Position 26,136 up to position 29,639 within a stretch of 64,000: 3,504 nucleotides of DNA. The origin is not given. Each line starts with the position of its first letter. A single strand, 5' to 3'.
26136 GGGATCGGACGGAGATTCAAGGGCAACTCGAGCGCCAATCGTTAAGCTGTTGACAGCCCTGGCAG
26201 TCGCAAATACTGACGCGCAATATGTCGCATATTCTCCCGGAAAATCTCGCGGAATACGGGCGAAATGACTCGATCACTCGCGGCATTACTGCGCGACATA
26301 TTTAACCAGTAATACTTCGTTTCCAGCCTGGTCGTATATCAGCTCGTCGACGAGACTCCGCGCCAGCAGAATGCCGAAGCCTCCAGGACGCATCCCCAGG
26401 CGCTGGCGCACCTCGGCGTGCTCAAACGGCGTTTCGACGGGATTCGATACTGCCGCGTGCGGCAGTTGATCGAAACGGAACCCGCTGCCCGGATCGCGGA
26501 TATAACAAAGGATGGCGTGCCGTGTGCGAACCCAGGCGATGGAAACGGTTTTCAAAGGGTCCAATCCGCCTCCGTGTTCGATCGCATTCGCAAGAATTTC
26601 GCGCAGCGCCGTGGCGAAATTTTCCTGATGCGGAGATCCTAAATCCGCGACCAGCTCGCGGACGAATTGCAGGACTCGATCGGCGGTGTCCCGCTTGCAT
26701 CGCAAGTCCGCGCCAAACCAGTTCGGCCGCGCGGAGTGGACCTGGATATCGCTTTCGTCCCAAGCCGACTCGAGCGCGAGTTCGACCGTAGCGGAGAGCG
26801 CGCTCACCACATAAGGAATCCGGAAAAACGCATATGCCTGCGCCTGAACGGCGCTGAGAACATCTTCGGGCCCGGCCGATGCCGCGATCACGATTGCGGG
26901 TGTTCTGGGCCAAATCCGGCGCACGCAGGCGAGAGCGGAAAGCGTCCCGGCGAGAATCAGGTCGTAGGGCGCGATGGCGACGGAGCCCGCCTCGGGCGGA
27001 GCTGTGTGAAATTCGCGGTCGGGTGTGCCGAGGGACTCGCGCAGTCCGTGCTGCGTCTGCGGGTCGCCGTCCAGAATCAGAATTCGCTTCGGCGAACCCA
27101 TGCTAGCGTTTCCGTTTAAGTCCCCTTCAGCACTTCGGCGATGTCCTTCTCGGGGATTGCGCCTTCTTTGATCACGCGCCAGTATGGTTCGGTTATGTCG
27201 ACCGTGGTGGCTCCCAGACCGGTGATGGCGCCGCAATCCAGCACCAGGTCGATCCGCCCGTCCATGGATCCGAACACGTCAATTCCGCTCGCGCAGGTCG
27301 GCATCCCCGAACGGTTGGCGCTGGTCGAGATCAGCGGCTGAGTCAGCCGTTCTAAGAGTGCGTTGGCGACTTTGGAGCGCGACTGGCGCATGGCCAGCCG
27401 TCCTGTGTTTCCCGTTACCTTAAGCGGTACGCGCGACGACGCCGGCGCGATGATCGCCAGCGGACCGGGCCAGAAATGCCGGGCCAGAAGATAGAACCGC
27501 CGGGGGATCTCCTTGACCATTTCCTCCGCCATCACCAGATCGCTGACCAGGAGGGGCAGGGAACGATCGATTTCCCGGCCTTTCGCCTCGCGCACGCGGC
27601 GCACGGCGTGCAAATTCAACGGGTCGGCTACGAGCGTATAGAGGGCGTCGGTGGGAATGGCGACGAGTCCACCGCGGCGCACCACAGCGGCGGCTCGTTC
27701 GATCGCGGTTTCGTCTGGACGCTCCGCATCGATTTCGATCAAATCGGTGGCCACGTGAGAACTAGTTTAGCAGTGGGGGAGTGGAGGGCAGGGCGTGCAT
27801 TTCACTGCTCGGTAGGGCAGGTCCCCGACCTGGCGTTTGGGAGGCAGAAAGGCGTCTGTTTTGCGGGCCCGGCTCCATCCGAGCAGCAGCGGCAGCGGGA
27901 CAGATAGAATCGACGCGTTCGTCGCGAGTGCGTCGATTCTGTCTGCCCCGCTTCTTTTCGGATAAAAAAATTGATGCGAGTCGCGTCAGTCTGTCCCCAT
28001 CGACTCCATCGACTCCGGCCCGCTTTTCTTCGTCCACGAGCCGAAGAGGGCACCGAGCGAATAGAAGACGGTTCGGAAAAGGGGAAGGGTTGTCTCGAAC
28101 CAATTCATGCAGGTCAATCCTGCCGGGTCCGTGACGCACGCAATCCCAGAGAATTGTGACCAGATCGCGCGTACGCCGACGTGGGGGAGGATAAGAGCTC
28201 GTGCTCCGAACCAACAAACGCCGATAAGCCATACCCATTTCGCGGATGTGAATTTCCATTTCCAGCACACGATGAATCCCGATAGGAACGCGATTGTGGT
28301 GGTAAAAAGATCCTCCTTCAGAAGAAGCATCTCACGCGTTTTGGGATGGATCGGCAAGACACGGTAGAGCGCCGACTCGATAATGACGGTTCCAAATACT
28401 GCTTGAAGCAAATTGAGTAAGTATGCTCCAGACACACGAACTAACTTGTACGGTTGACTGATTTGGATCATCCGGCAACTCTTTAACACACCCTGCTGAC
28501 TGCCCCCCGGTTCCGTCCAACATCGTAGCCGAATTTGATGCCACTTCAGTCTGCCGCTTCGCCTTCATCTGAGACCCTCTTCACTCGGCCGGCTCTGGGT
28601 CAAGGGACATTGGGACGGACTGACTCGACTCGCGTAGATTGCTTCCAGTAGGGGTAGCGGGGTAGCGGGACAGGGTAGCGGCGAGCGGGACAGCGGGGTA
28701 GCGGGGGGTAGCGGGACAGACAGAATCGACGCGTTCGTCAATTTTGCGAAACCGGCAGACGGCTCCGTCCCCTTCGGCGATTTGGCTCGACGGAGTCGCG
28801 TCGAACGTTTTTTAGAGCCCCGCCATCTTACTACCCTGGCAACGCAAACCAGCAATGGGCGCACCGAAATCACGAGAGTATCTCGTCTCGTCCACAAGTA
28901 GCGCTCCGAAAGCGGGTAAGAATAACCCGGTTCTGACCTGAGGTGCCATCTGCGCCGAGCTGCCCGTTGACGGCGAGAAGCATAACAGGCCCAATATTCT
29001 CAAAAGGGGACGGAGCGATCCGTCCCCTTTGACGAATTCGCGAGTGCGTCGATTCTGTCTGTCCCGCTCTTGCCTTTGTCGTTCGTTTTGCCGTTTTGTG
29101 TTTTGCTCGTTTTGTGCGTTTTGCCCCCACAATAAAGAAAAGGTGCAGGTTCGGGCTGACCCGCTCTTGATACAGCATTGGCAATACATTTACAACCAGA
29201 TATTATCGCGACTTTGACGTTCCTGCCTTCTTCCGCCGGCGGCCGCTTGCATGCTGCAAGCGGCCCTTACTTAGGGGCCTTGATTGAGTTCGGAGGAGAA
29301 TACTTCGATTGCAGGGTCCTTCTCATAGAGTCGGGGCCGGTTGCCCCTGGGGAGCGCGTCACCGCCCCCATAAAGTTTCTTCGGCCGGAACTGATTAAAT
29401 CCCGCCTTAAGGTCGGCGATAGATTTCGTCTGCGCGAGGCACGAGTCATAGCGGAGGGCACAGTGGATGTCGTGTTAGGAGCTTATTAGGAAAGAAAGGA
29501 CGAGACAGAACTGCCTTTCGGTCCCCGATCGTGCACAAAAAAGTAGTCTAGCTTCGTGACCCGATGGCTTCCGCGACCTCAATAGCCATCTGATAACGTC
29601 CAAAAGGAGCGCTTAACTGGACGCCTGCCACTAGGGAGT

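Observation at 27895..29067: Palindromic element present as a 57-bp form and a 357-bp form with perfect 22-bp inverted termini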

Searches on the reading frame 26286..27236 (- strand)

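Call 19: search_protein_families(library=pfam, proteins=[window:26286-27236:-], max_evalue=0.01)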
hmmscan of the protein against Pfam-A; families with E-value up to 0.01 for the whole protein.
window:26286-27236:- (316 aa): 2 families
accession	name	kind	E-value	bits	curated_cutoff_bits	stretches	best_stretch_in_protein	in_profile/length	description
PF13581.12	HATPase_c_2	-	1.7e-14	54.3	27.4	1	186-312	9-127/127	Histidine kinase-like ATPase domain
PF02518.31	HATPase_c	-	0.00041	21.2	26.4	1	207-297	6-85/111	Histidine kinase-, DNA gyrase B-, and HSP90-like ATPase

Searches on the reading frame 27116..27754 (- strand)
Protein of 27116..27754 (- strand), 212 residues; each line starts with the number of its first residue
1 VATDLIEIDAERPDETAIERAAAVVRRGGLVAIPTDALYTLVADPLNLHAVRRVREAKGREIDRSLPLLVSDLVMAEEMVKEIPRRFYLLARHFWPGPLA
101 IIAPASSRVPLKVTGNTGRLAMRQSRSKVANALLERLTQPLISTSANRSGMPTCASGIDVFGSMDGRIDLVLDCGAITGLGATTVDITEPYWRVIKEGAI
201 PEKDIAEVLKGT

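Call 19: search_protein_families(library=pfam, proteins=[window:27116-27754:-], max_evalue=0.01)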
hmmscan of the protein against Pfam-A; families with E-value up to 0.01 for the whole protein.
window:27116-27754:- (212 aa): 2 families
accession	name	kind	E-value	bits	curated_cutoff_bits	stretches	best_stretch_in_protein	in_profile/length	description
PF01300.24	Sua5_yciO_yrdC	-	3.3e-44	150.9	25.1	1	24-198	2-178/178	Telomere recombination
PF05157.20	MshEN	-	0.0051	17.2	23.1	0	5-70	5-71/90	MshEN domain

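Call 25: find_encoding_contigs(protein=window:27116-27754:-, flank=10000, max_places=6)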
Protein window:27116-27754:- (212 aa): 3 contigs read that carry it; 3 places shown.
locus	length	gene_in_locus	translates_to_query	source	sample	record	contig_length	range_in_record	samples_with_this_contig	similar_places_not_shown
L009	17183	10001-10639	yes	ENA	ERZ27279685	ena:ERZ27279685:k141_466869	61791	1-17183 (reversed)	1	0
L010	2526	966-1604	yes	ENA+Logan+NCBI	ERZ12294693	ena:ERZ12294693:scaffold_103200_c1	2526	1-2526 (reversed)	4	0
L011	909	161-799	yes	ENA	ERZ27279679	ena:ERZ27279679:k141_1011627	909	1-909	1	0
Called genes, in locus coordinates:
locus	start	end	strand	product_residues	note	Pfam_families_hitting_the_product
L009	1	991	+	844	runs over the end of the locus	PF11897:DUF3417, PF00343:Phosphorylase, PF28476:GlgP_C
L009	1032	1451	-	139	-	PF01894:YjbQ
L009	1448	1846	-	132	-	PF01850:PIN (weak)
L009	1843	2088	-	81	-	PF22513:FitA-like_RHH (weak)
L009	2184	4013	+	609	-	PF01464:SLT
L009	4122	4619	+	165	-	-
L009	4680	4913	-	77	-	-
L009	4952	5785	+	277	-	PF20613:HipA_2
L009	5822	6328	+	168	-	PF05685:Uma2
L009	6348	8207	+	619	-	PF02574:S-methyl_trans, PF02219:MTHFR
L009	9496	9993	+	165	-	-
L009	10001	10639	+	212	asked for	PF01300:Sua5_yciO_yrdC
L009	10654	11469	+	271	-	PF13581:HATPase_c_2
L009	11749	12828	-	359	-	PF10009:DUF2252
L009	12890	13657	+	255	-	PF13349:DUF4097 (faint)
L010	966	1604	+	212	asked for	PF01300:Sua5_yciO_yrdC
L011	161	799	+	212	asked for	PF01300:Sua5_yciO_yrdC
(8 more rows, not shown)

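Call 48: find_homologous_proteins(query=window:27116-27754:-, max_evalue=1e-40)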
Query window:27116-27754:- (212 aa): 6930 proteins with E <= 1e-40 among 8000 candidates; the best 120 are listed.
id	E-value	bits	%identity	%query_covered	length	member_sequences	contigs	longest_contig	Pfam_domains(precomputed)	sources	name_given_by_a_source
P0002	8.1e-125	432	94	100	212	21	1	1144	PF01300.25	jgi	-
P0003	2.0e-122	424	93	100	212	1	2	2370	PF01300.25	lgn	-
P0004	2.0e-119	415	91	100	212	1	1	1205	PF01300.25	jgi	-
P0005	4.5e-119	413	91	100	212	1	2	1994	PF01300.25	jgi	jgi:L-threonylcarbamoyladenylate synthase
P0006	8.1e-115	399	86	100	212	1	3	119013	PF01300.25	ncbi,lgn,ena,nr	ncbi:MAG TPA: L-threonylcarbamoyladenylate synthase [Bryobacteraceae bacterium]|nr:L-threonylcarbamo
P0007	2.0e-114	398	86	100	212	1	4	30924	PF01300.25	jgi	jgi:L-threonylcarbamoyladenylate synthase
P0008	3.4e-114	397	87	100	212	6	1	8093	PF01300.25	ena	-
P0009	4.4e-114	397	86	100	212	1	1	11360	PF01300.25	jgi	jgi:L-threonylcarbamoyladenylate synthase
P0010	9.1e-114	396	85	100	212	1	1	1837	PF01300.25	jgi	jgi:L-threonylcarbamoyladenylate synthase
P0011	1.5e-113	395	86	100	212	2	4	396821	PF01300.25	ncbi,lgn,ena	-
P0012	2.7e-113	395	85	100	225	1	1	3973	PF01300.25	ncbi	-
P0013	4.7e-113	394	86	100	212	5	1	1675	PF01300.25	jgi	-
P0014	4.9e-113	394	87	100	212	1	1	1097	PF01300.25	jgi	jgi:L-threonylcarbamoyladenylate synthase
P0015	6.6e-113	393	88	100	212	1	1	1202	PF01300.25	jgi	jgi:L-threonylcarbamoyladenylate synthase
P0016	1.1e-112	392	86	100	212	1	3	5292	PF01300.25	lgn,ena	-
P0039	1.3e-110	386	85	100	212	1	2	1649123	PF01300.25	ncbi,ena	-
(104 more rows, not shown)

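Call 49: find_encoding_contigs(protein=P0006, flank=6000, max_places=2)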
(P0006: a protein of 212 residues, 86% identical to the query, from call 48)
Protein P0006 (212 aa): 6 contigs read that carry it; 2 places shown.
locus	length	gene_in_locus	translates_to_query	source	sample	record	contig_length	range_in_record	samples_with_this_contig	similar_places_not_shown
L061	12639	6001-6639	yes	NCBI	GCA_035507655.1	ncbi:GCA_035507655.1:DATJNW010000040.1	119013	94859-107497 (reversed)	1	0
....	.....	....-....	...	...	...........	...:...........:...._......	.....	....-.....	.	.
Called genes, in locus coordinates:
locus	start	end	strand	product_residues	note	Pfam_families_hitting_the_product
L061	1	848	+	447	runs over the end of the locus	PF02589:LUD_dom, PF13187:Fer4_9 (faint), PF13183:Fer4_8, PF13534:Fer4_17 (weak), PF11870:LutB_C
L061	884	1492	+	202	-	PF02589:LUD_dom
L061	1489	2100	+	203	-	PF13505:OMP_b-brl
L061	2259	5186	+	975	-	PF16819:DUF5074 (faint), PF23748:Beta-prop_LRRK2 (faint), PF07494:Reg_prop (faint), PF24684:Vgb_lyase (faint), PF07495:Y_Y_Y, PF07730:HisKA_3, PF13581:HATPase_c_2 (faint), PF02518:HATPase_c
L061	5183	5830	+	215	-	PF00072:Response_reg, PF00196:GerE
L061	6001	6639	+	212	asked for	PF01300:Sua5_yciO_yrdC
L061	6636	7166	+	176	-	-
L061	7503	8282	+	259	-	PF00149:Metallophos (weak), PF13277:YmdB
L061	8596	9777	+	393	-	PF03453:MoeA_N, PF00994:MoCF_biosynth, PF03454:MoeA_C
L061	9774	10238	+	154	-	PF01967:MoaC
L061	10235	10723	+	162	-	PF00994:MoCF_biosynth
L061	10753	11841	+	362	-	-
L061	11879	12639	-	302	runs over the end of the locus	-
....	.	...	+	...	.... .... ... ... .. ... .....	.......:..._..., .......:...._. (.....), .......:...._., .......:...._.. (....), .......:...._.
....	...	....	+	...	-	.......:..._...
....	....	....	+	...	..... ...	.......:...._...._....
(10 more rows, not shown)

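Call 50: find_encoding_contigs(protein=P0011, flank=6000, max_places=2)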
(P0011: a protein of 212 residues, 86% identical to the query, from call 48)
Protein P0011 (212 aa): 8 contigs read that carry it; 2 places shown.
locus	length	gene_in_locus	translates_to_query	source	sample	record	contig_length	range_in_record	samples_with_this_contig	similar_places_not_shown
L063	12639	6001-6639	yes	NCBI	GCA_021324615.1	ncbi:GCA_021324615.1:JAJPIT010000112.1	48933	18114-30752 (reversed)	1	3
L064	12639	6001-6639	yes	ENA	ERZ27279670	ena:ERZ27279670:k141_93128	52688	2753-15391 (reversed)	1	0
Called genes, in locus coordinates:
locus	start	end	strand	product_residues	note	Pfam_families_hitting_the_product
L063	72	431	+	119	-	PF02537:CRCB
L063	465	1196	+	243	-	PF02641:DUF190, PF00543:P-II (weak)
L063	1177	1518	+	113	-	PF02641:DUF190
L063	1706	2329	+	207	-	PF13505:OMP_b-brl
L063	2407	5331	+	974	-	PF23748:Beta-prop_LRRK2 (faint), PF07494:Reg_prop (faint), PF16819:DUF5074 (faint), PF24684:Vgb_lyase (faint), PF07495:Y_Y_Y, PF07730:HisKA_3, PF13581:HATPase_c_2 (weak), PF02518:HATPase_c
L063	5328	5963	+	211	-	PF00072:Response_reg, PF00196:GerE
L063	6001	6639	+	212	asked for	PF01300:Sua5_yciO_yrdC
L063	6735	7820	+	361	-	PF00756:Esterase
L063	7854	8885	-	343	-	PF13646:HEAT_2 (weak)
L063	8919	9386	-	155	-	PF09685:MamF_MmsF (weak)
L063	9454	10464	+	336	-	PF03069:FmdA_AmdA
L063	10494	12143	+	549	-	PF00474:SSF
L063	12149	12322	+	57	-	-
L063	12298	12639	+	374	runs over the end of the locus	PF10509:GalKase_gal_bdg, PF00288:GHMP_kinases_N, PF08544:GHMP_kinases_C (weak)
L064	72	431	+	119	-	PF02537:CRCB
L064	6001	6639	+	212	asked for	PF01300:Sua5_yciO_yrdC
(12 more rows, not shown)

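Call 51: find_encoding_contigs(protein=P0039, flank=6000, max_places=2)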
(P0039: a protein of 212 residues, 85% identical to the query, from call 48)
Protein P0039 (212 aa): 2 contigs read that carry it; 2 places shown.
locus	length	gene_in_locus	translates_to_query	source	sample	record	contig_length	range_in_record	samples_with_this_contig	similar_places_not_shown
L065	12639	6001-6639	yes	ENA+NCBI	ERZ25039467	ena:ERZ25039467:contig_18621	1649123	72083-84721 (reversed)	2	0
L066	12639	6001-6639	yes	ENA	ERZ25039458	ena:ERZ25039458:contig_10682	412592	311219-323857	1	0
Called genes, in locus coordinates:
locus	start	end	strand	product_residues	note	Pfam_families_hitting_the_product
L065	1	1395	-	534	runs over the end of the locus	PF02574:S-methyl_trans, PF02219:MTHFR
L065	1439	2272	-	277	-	PF20613:HipA_2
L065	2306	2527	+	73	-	-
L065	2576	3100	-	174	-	-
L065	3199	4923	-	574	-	PF01464:SLT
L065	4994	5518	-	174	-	PF05163:DinB, PF12867:DinB_2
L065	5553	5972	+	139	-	PF01894:YjbQ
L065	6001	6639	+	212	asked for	PF01300:Sua5_yciO_yrdC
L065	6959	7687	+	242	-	PF13277:YmdB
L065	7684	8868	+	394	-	PF03453:MoeA_N, PF00994:MoCF_biosynth, PF03454:MoeA_C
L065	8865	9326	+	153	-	PF01967:MoaC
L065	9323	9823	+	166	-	PF00994:MoCF_biosynth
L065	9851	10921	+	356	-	-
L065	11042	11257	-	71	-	PF02617:ClpS (weak)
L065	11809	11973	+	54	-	PF21748:UPF0150 (weak), PF15919:HicB_lk_antitox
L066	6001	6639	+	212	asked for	PF01300:Sua5_yciO_yrdC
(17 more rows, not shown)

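Call 53: find_encoding_contigs(protein=P0003, flank=3000, max_places=3)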
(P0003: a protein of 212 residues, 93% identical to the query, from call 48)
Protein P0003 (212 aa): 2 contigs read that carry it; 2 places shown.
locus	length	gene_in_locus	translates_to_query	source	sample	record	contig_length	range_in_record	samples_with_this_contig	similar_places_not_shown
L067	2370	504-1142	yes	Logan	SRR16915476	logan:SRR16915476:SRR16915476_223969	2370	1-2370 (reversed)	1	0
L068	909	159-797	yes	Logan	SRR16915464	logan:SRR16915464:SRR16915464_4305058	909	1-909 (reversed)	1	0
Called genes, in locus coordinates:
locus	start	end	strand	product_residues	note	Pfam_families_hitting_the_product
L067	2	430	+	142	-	?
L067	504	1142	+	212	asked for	PF01300:Sua5_yciO_yrdC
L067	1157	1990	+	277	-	PF13581:HATPase_c_2, PF02518:HATPase_c (weak)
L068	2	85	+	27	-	?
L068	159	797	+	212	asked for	PF01300:Sua5_yciO_yrdC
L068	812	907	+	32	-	?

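Call 54: find_encoding_contigs(protein=P0005, flank=3000, max_places=3)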
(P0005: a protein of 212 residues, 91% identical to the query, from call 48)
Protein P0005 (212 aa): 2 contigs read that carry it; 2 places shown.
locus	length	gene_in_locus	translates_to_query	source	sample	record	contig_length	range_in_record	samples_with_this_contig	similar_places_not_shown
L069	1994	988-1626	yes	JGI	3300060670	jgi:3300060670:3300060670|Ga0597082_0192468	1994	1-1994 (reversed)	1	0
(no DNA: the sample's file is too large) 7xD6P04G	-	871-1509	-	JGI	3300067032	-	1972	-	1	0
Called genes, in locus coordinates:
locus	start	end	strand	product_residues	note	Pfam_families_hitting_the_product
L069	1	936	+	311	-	?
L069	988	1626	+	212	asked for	PF01300:Sua5_yciO_yrdC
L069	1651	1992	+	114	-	?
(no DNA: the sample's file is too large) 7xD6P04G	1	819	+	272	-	?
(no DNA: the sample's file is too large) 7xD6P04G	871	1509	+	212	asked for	PF01300:Sua5_yciO_yrdC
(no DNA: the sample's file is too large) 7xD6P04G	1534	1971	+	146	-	?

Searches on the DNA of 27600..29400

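Call 4: search_rna_families(source=window, start=27600, end=29400, threshold=evalue, max_evalue=10, show_alignments=3)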
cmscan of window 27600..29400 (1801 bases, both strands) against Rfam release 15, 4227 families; matches with E-value up to 10: 2.
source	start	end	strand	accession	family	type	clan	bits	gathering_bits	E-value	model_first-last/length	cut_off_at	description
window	29097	29143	+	RF02888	BtsR1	Gene; sRNA;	-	18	66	1.8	1-51/51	no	Bacillus sRNA 1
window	27885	27962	+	RF00690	MIR408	Gene; miRNA;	-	14.4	64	4.5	1-126/126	no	MIR408 microRNA precursor family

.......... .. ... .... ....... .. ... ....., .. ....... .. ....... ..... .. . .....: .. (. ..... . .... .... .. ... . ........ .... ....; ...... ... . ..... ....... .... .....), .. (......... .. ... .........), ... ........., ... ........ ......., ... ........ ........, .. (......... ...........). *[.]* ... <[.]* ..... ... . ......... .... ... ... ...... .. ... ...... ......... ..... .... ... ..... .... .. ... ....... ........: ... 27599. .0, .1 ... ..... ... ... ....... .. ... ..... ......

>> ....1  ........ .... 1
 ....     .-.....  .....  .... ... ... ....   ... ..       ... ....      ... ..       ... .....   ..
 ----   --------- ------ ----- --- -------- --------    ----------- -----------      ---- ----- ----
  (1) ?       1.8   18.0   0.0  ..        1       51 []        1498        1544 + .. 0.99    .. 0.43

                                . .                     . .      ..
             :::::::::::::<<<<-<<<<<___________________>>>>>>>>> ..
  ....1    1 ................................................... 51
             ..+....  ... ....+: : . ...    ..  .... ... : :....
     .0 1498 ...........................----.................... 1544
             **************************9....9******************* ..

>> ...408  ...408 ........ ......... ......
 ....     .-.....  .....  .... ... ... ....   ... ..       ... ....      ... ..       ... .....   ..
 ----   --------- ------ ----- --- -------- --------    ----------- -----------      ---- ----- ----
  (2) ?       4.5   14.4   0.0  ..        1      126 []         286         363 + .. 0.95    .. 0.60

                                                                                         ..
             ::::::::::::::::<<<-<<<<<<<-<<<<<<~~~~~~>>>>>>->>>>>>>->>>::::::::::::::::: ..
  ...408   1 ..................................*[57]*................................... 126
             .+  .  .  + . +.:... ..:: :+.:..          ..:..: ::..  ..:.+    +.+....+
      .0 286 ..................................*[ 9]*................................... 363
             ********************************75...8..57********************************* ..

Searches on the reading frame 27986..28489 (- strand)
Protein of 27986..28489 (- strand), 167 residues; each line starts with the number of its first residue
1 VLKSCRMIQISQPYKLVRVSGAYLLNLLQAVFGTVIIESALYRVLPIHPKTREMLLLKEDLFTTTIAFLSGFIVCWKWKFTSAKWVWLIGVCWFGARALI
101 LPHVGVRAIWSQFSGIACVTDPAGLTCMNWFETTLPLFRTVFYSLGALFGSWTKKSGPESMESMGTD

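Call 19: search_protein_families(library=pfam, proteins=[window:27986-28489:-], max_evalue=0.01)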
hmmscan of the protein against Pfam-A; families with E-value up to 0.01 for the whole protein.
window:27986-28489:- (167 aa): 0 families

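Call 38: search_protein_families(library=ncbifam, proteins=[window:27986-28489:-], max_evalue=0.01)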
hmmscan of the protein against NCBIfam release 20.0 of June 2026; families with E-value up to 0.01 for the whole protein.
window:27986-28489:- (167 aa): 0 families

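Call 46: find_homologous_proteins(query=window:27986-28489:-, max_evalue=0.001)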
Query window:27986-28489:- (167 aa): 1 proteins with E <= 0.001 among 63 candidates.
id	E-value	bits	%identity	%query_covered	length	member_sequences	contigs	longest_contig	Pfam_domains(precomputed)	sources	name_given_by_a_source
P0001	4.5e-104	364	100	96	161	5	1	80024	-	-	-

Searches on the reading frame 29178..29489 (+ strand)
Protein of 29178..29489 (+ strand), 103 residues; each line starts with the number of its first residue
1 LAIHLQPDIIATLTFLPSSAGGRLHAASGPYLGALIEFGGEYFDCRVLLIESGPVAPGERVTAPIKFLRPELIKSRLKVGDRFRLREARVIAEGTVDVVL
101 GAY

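Call 19: search_protein_families(library=pfam, proteins=[window:29178-29489:+], max_evalue=0.01)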
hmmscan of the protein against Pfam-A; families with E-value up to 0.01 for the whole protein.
window:29178-29489:+ (103 aa): 0 families

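Call 38: search_protein_families(library=ncbifam, proteins=[window:29178-29489:+], max_evalue=0.01)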
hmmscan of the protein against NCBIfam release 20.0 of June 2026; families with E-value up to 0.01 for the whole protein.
window:29178-29489:+ (103 aa): 0 families

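Call 62: find_homologous_proteins(query=window:29178-29489:+, max_evalue=0.001)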
Query window:29178-29489:+ (103 aa): 1 proteins with E <= 0.001 among 12 candidates.
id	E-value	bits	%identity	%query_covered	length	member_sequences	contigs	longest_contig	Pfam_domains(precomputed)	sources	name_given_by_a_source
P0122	4.9e-36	141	100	67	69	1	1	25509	-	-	-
